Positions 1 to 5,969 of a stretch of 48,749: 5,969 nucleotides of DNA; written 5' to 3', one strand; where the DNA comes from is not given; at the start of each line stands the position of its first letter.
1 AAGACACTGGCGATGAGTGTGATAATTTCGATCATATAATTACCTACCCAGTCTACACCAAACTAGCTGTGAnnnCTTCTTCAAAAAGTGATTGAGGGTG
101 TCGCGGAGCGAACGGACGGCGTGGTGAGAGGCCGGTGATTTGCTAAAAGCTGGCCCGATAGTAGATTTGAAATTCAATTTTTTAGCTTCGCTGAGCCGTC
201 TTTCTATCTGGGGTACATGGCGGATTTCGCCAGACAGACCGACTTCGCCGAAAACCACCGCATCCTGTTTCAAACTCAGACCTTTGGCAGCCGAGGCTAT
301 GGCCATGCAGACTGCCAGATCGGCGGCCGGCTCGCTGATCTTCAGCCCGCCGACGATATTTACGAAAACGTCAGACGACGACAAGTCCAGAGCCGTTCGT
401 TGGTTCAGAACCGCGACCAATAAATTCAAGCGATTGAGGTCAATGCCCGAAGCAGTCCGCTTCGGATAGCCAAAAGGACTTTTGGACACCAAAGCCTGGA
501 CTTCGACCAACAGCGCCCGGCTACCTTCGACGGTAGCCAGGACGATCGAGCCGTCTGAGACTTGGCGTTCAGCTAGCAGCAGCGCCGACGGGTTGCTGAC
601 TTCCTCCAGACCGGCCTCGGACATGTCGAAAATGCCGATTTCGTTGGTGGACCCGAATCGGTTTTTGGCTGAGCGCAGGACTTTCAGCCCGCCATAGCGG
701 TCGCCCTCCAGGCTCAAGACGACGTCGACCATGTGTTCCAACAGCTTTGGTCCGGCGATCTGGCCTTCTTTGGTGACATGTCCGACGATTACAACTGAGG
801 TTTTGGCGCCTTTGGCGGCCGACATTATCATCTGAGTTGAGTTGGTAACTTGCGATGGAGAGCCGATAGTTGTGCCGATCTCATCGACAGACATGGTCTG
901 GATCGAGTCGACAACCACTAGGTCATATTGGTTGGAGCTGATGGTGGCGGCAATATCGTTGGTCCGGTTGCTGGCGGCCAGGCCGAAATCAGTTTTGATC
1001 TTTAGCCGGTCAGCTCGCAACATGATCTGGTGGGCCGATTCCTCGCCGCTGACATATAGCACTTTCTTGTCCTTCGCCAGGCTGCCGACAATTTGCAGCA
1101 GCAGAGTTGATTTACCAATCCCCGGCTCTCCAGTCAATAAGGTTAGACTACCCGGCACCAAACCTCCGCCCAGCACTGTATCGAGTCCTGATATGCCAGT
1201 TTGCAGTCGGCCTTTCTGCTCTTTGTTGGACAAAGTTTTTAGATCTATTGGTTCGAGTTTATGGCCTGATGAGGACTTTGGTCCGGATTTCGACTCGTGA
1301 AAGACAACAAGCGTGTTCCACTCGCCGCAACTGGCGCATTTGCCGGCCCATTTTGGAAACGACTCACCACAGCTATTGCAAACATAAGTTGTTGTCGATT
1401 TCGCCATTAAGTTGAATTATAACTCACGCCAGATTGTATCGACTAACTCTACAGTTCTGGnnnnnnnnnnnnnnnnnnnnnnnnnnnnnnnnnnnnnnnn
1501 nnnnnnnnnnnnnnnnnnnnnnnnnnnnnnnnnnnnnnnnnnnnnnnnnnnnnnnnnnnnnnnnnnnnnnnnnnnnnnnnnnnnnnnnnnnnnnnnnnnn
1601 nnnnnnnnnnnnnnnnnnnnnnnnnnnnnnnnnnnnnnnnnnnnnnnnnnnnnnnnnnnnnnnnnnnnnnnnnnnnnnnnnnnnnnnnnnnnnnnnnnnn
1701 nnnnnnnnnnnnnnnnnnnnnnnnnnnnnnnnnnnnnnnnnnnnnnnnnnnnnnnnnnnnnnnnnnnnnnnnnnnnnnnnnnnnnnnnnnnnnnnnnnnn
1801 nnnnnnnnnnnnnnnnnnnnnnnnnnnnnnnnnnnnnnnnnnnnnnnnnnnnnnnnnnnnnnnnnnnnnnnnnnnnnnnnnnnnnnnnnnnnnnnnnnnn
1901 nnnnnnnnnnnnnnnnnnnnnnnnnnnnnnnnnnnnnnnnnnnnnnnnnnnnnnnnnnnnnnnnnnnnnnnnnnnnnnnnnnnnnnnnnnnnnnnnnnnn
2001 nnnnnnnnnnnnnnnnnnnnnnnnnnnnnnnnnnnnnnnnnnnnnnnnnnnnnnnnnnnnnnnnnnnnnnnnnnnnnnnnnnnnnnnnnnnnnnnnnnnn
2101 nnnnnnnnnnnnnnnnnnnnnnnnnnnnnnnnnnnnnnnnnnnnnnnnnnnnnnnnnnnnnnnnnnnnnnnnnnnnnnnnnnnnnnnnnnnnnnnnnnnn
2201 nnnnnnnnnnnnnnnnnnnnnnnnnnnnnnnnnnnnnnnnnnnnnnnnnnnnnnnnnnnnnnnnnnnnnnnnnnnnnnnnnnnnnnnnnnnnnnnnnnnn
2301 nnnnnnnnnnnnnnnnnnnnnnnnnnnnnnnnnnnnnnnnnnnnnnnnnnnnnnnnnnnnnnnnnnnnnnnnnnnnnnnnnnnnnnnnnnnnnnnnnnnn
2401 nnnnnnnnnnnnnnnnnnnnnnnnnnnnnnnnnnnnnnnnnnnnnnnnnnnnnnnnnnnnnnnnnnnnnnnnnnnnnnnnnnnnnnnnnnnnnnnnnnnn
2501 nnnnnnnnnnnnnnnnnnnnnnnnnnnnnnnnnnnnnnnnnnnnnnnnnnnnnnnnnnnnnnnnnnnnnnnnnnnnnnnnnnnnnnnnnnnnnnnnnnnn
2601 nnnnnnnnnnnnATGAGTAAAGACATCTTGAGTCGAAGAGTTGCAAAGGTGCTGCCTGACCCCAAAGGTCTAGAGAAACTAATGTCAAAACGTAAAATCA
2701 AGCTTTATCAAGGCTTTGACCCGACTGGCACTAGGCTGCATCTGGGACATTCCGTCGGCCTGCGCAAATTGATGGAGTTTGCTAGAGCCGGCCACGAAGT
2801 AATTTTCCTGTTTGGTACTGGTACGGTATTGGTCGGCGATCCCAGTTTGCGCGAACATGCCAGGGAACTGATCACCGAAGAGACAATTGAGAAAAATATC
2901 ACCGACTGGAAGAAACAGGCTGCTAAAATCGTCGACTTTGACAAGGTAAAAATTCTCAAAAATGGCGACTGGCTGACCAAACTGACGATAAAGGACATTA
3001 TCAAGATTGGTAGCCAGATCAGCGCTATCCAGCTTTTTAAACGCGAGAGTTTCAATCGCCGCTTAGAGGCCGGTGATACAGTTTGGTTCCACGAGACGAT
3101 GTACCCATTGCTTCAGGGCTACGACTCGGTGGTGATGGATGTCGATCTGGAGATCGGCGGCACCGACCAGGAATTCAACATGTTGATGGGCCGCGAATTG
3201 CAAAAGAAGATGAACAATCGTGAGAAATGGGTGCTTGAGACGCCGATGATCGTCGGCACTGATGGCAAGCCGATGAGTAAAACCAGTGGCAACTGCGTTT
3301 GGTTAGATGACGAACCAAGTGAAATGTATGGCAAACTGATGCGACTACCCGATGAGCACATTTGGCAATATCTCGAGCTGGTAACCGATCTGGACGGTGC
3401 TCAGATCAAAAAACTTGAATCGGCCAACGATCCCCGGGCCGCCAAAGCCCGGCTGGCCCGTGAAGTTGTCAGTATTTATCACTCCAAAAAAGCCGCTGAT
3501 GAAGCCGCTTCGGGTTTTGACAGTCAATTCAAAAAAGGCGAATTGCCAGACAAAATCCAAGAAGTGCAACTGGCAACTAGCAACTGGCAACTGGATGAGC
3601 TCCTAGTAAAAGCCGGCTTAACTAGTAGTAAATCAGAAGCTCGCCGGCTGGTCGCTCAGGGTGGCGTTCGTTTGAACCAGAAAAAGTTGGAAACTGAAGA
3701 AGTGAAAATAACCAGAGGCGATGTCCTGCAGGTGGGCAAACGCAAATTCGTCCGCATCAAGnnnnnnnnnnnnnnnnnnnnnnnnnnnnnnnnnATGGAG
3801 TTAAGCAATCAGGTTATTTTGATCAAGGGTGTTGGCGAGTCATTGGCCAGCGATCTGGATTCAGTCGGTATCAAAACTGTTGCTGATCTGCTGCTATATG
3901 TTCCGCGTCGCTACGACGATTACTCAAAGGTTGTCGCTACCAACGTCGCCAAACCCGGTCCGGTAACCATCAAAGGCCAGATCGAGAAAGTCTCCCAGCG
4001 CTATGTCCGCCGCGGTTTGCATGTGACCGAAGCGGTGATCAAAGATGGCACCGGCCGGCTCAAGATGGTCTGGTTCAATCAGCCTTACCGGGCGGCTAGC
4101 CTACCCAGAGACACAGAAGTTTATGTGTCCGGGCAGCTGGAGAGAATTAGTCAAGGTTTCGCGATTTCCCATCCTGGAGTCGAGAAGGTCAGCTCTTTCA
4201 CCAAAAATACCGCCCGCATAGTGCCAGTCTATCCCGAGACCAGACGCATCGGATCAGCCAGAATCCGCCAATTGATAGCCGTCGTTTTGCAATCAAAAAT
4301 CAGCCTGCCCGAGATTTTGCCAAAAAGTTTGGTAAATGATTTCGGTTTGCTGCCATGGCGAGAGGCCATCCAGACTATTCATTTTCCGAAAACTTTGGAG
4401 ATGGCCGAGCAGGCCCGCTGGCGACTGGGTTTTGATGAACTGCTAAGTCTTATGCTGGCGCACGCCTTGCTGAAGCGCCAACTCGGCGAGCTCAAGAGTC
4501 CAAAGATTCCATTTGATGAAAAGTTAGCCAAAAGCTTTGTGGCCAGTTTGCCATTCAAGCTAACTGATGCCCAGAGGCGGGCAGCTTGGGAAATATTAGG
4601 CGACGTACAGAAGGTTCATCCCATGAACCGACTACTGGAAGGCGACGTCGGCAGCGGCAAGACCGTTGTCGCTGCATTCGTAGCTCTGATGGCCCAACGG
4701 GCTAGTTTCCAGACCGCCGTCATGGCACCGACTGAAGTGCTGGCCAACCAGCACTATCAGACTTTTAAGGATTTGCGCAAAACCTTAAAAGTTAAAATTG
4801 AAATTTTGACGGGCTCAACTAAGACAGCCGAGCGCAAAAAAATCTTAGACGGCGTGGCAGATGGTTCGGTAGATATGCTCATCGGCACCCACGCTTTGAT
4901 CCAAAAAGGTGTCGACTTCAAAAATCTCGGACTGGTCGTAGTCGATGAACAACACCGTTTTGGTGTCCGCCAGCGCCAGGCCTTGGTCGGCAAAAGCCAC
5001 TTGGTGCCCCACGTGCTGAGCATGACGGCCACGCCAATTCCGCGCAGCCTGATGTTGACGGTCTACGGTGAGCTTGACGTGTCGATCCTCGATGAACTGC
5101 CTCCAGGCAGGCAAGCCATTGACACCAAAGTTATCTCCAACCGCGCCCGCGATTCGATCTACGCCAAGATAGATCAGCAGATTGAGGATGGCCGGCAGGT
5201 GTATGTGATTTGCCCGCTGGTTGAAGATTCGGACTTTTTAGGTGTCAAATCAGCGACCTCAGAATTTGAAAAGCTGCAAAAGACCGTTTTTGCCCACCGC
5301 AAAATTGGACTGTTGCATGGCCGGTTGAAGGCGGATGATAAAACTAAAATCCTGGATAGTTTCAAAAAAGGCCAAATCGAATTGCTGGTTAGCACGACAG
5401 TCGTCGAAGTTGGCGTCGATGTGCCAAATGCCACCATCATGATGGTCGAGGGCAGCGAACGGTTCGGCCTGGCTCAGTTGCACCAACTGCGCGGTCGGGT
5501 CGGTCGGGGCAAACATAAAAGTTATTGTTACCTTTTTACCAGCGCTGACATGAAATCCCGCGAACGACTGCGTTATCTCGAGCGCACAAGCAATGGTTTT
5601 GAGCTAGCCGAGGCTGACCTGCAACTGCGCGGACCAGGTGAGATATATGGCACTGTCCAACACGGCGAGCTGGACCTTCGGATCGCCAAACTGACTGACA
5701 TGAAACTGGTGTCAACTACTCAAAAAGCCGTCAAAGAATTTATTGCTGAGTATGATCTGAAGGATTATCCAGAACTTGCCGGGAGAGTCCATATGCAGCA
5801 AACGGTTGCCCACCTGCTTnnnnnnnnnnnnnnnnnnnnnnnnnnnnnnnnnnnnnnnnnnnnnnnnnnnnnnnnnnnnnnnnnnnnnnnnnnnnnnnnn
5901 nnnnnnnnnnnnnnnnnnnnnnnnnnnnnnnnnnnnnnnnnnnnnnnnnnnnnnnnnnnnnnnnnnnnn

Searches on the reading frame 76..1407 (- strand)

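Call 87: search_protein_families(library=pfam, max_evalue=0.0001, proteins=[window:76-1407:-])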
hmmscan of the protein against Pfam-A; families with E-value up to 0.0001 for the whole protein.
window:76-1407:- (444 aa): 9 families
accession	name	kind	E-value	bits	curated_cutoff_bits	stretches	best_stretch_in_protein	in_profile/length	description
PF06745.19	ATPase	-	4.8e-16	59.3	26.6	1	69-136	2-71/231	KaiC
PF13481.12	AAA_25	-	1.9e-12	47.7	27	1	67-216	14-195/195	AAA domain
PF03796.21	DnaB_C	-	4.1e-10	39.9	27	1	68-132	2-67/255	DnaB-like helicase C terminal domain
PF18073.7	Zn_ribbon_LapB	-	9.5e-10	38.4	25.7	1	8-34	1-27/28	Rubredoxin metal binding domain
PF13541.12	ChlI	-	2.6e-08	34.2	27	1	339-419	37-118/121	Subunit ChlI of Mg-chelatase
PF13479.12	AAA_24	-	2.4e-06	28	27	1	90-174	6-78/195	AAA domain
PF13245.12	AAA_19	-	5.1e-05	23.9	25.1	1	86-177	11-107/134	AAA domain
PF13401.12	AAA_22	-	7.3e-05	23.5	27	0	87-209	6-122/130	AAA domain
PF09848.15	SLFN-g3_helicase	-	7.3e-05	22.6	24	1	88-210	3-123/354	Schlafen group 3, DNA/RNA helicase domain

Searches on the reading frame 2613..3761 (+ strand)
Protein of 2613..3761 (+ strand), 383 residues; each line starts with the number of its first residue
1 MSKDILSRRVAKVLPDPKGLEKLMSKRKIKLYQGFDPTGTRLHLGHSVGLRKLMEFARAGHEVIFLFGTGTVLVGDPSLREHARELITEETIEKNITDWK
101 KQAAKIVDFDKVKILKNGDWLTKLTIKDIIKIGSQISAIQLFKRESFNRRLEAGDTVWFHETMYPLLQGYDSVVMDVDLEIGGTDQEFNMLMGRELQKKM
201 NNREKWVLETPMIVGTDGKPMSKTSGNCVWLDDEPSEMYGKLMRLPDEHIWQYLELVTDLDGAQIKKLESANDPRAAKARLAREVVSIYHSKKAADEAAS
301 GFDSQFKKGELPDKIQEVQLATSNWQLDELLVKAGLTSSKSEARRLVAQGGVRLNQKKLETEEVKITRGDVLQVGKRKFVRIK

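Call 87: search_protein_families(library=pfam, max_evalue=0.0001, proteins=[window:2613-3761:+])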
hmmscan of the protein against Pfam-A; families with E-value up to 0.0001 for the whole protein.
window:2613-3761:+ (383 aa): 4 families
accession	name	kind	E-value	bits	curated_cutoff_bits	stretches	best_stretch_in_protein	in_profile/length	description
PF00579.31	tRNA-synt_1b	-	2.8e-64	217.7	21.1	1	25-306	2-291/292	tRNA synthetases class I (W and Y)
PF01479.30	S4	-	8.9e-10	38.6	22.8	1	327-372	3-48/48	S4 domain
PF22421.1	SYY_C-terminal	-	5.8e-09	36.2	27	1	313-372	7-66/83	Tyrosine--tRNA ligase SYY-like C-terminal domain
PF13275.11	S4_2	-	2.1e-05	24.8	24.6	0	322-378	5-61/65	S4 domain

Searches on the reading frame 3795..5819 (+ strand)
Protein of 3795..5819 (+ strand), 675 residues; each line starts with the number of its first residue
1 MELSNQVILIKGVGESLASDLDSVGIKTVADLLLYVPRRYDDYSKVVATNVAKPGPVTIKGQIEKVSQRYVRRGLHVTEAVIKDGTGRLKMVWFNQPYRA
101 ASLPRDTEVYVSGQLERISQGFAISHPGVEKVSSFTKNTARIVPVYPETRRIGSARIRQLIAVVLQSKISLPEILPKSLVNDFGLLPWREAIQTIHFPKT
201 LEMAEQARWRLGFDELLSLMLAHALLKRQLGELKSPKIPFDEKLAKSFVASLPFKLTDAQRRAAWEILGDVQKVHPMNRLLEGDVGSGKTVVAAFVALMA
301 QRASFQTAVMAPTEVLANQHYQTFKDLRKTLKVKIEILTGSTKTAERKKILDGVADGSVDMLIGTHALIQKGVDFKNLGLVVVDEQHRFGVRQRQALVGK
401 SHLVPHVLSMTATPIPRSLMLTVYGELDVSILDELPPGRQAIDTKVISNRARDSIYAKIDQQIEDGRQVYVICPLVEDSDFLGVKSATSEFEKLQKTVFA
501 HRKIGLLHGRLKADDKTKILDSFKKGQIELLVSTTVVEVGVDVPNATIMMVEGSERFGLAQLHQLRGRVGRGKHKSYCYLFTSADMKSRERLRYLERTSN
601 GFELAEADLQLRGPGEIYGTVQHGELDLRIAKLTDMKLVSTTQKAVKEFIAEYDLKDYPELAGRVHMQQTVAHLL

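Call 87: search_protein_families(library=pfam, max_evalue=0.0001, proteins=[window:3795-5819:+])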
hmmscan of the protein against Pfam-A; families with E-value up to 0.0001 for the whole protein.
window:3795-5819:+ (675 aa): 7 families
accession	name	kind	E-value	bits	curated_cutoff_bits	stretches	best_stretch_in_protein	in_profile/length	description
PF00271.37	Helicase_C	-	1.8e-25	89.8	23.5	2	461-572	8-109/110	Helicase conserved C-terminal domain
PF17191.10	RecG_wedge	-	5.4e-25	88.3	23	1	9-162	4-156/162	RecG wedge domain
PF00270.35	DEAD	-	2.8e-24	86.2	26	1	259-417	3-162/167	DEAD/DEAH box helicase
PF04851.21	ResIII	-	2.4e-12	47.5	22.5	1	254-414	2-162/164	Type III restriction enzyme, res subunit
PF19833.4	RecG_dom3_C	-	2.2e-09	37.7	26.8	1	598-653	1-58/87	ATP-dependent DNA helicase RecG, domain 3, C-terminal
PF01336.31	tRNA_anti-codon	-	3.3e-08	33.8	27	1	57-131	1-74/75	OB-fold nucleic acid binding domain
PF22590.2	Cas3-like_C_2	-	2.3e-05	25.1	27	1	484-572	12-104/106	CRISPR-associated nuclease/helicase Cas3, C-terminal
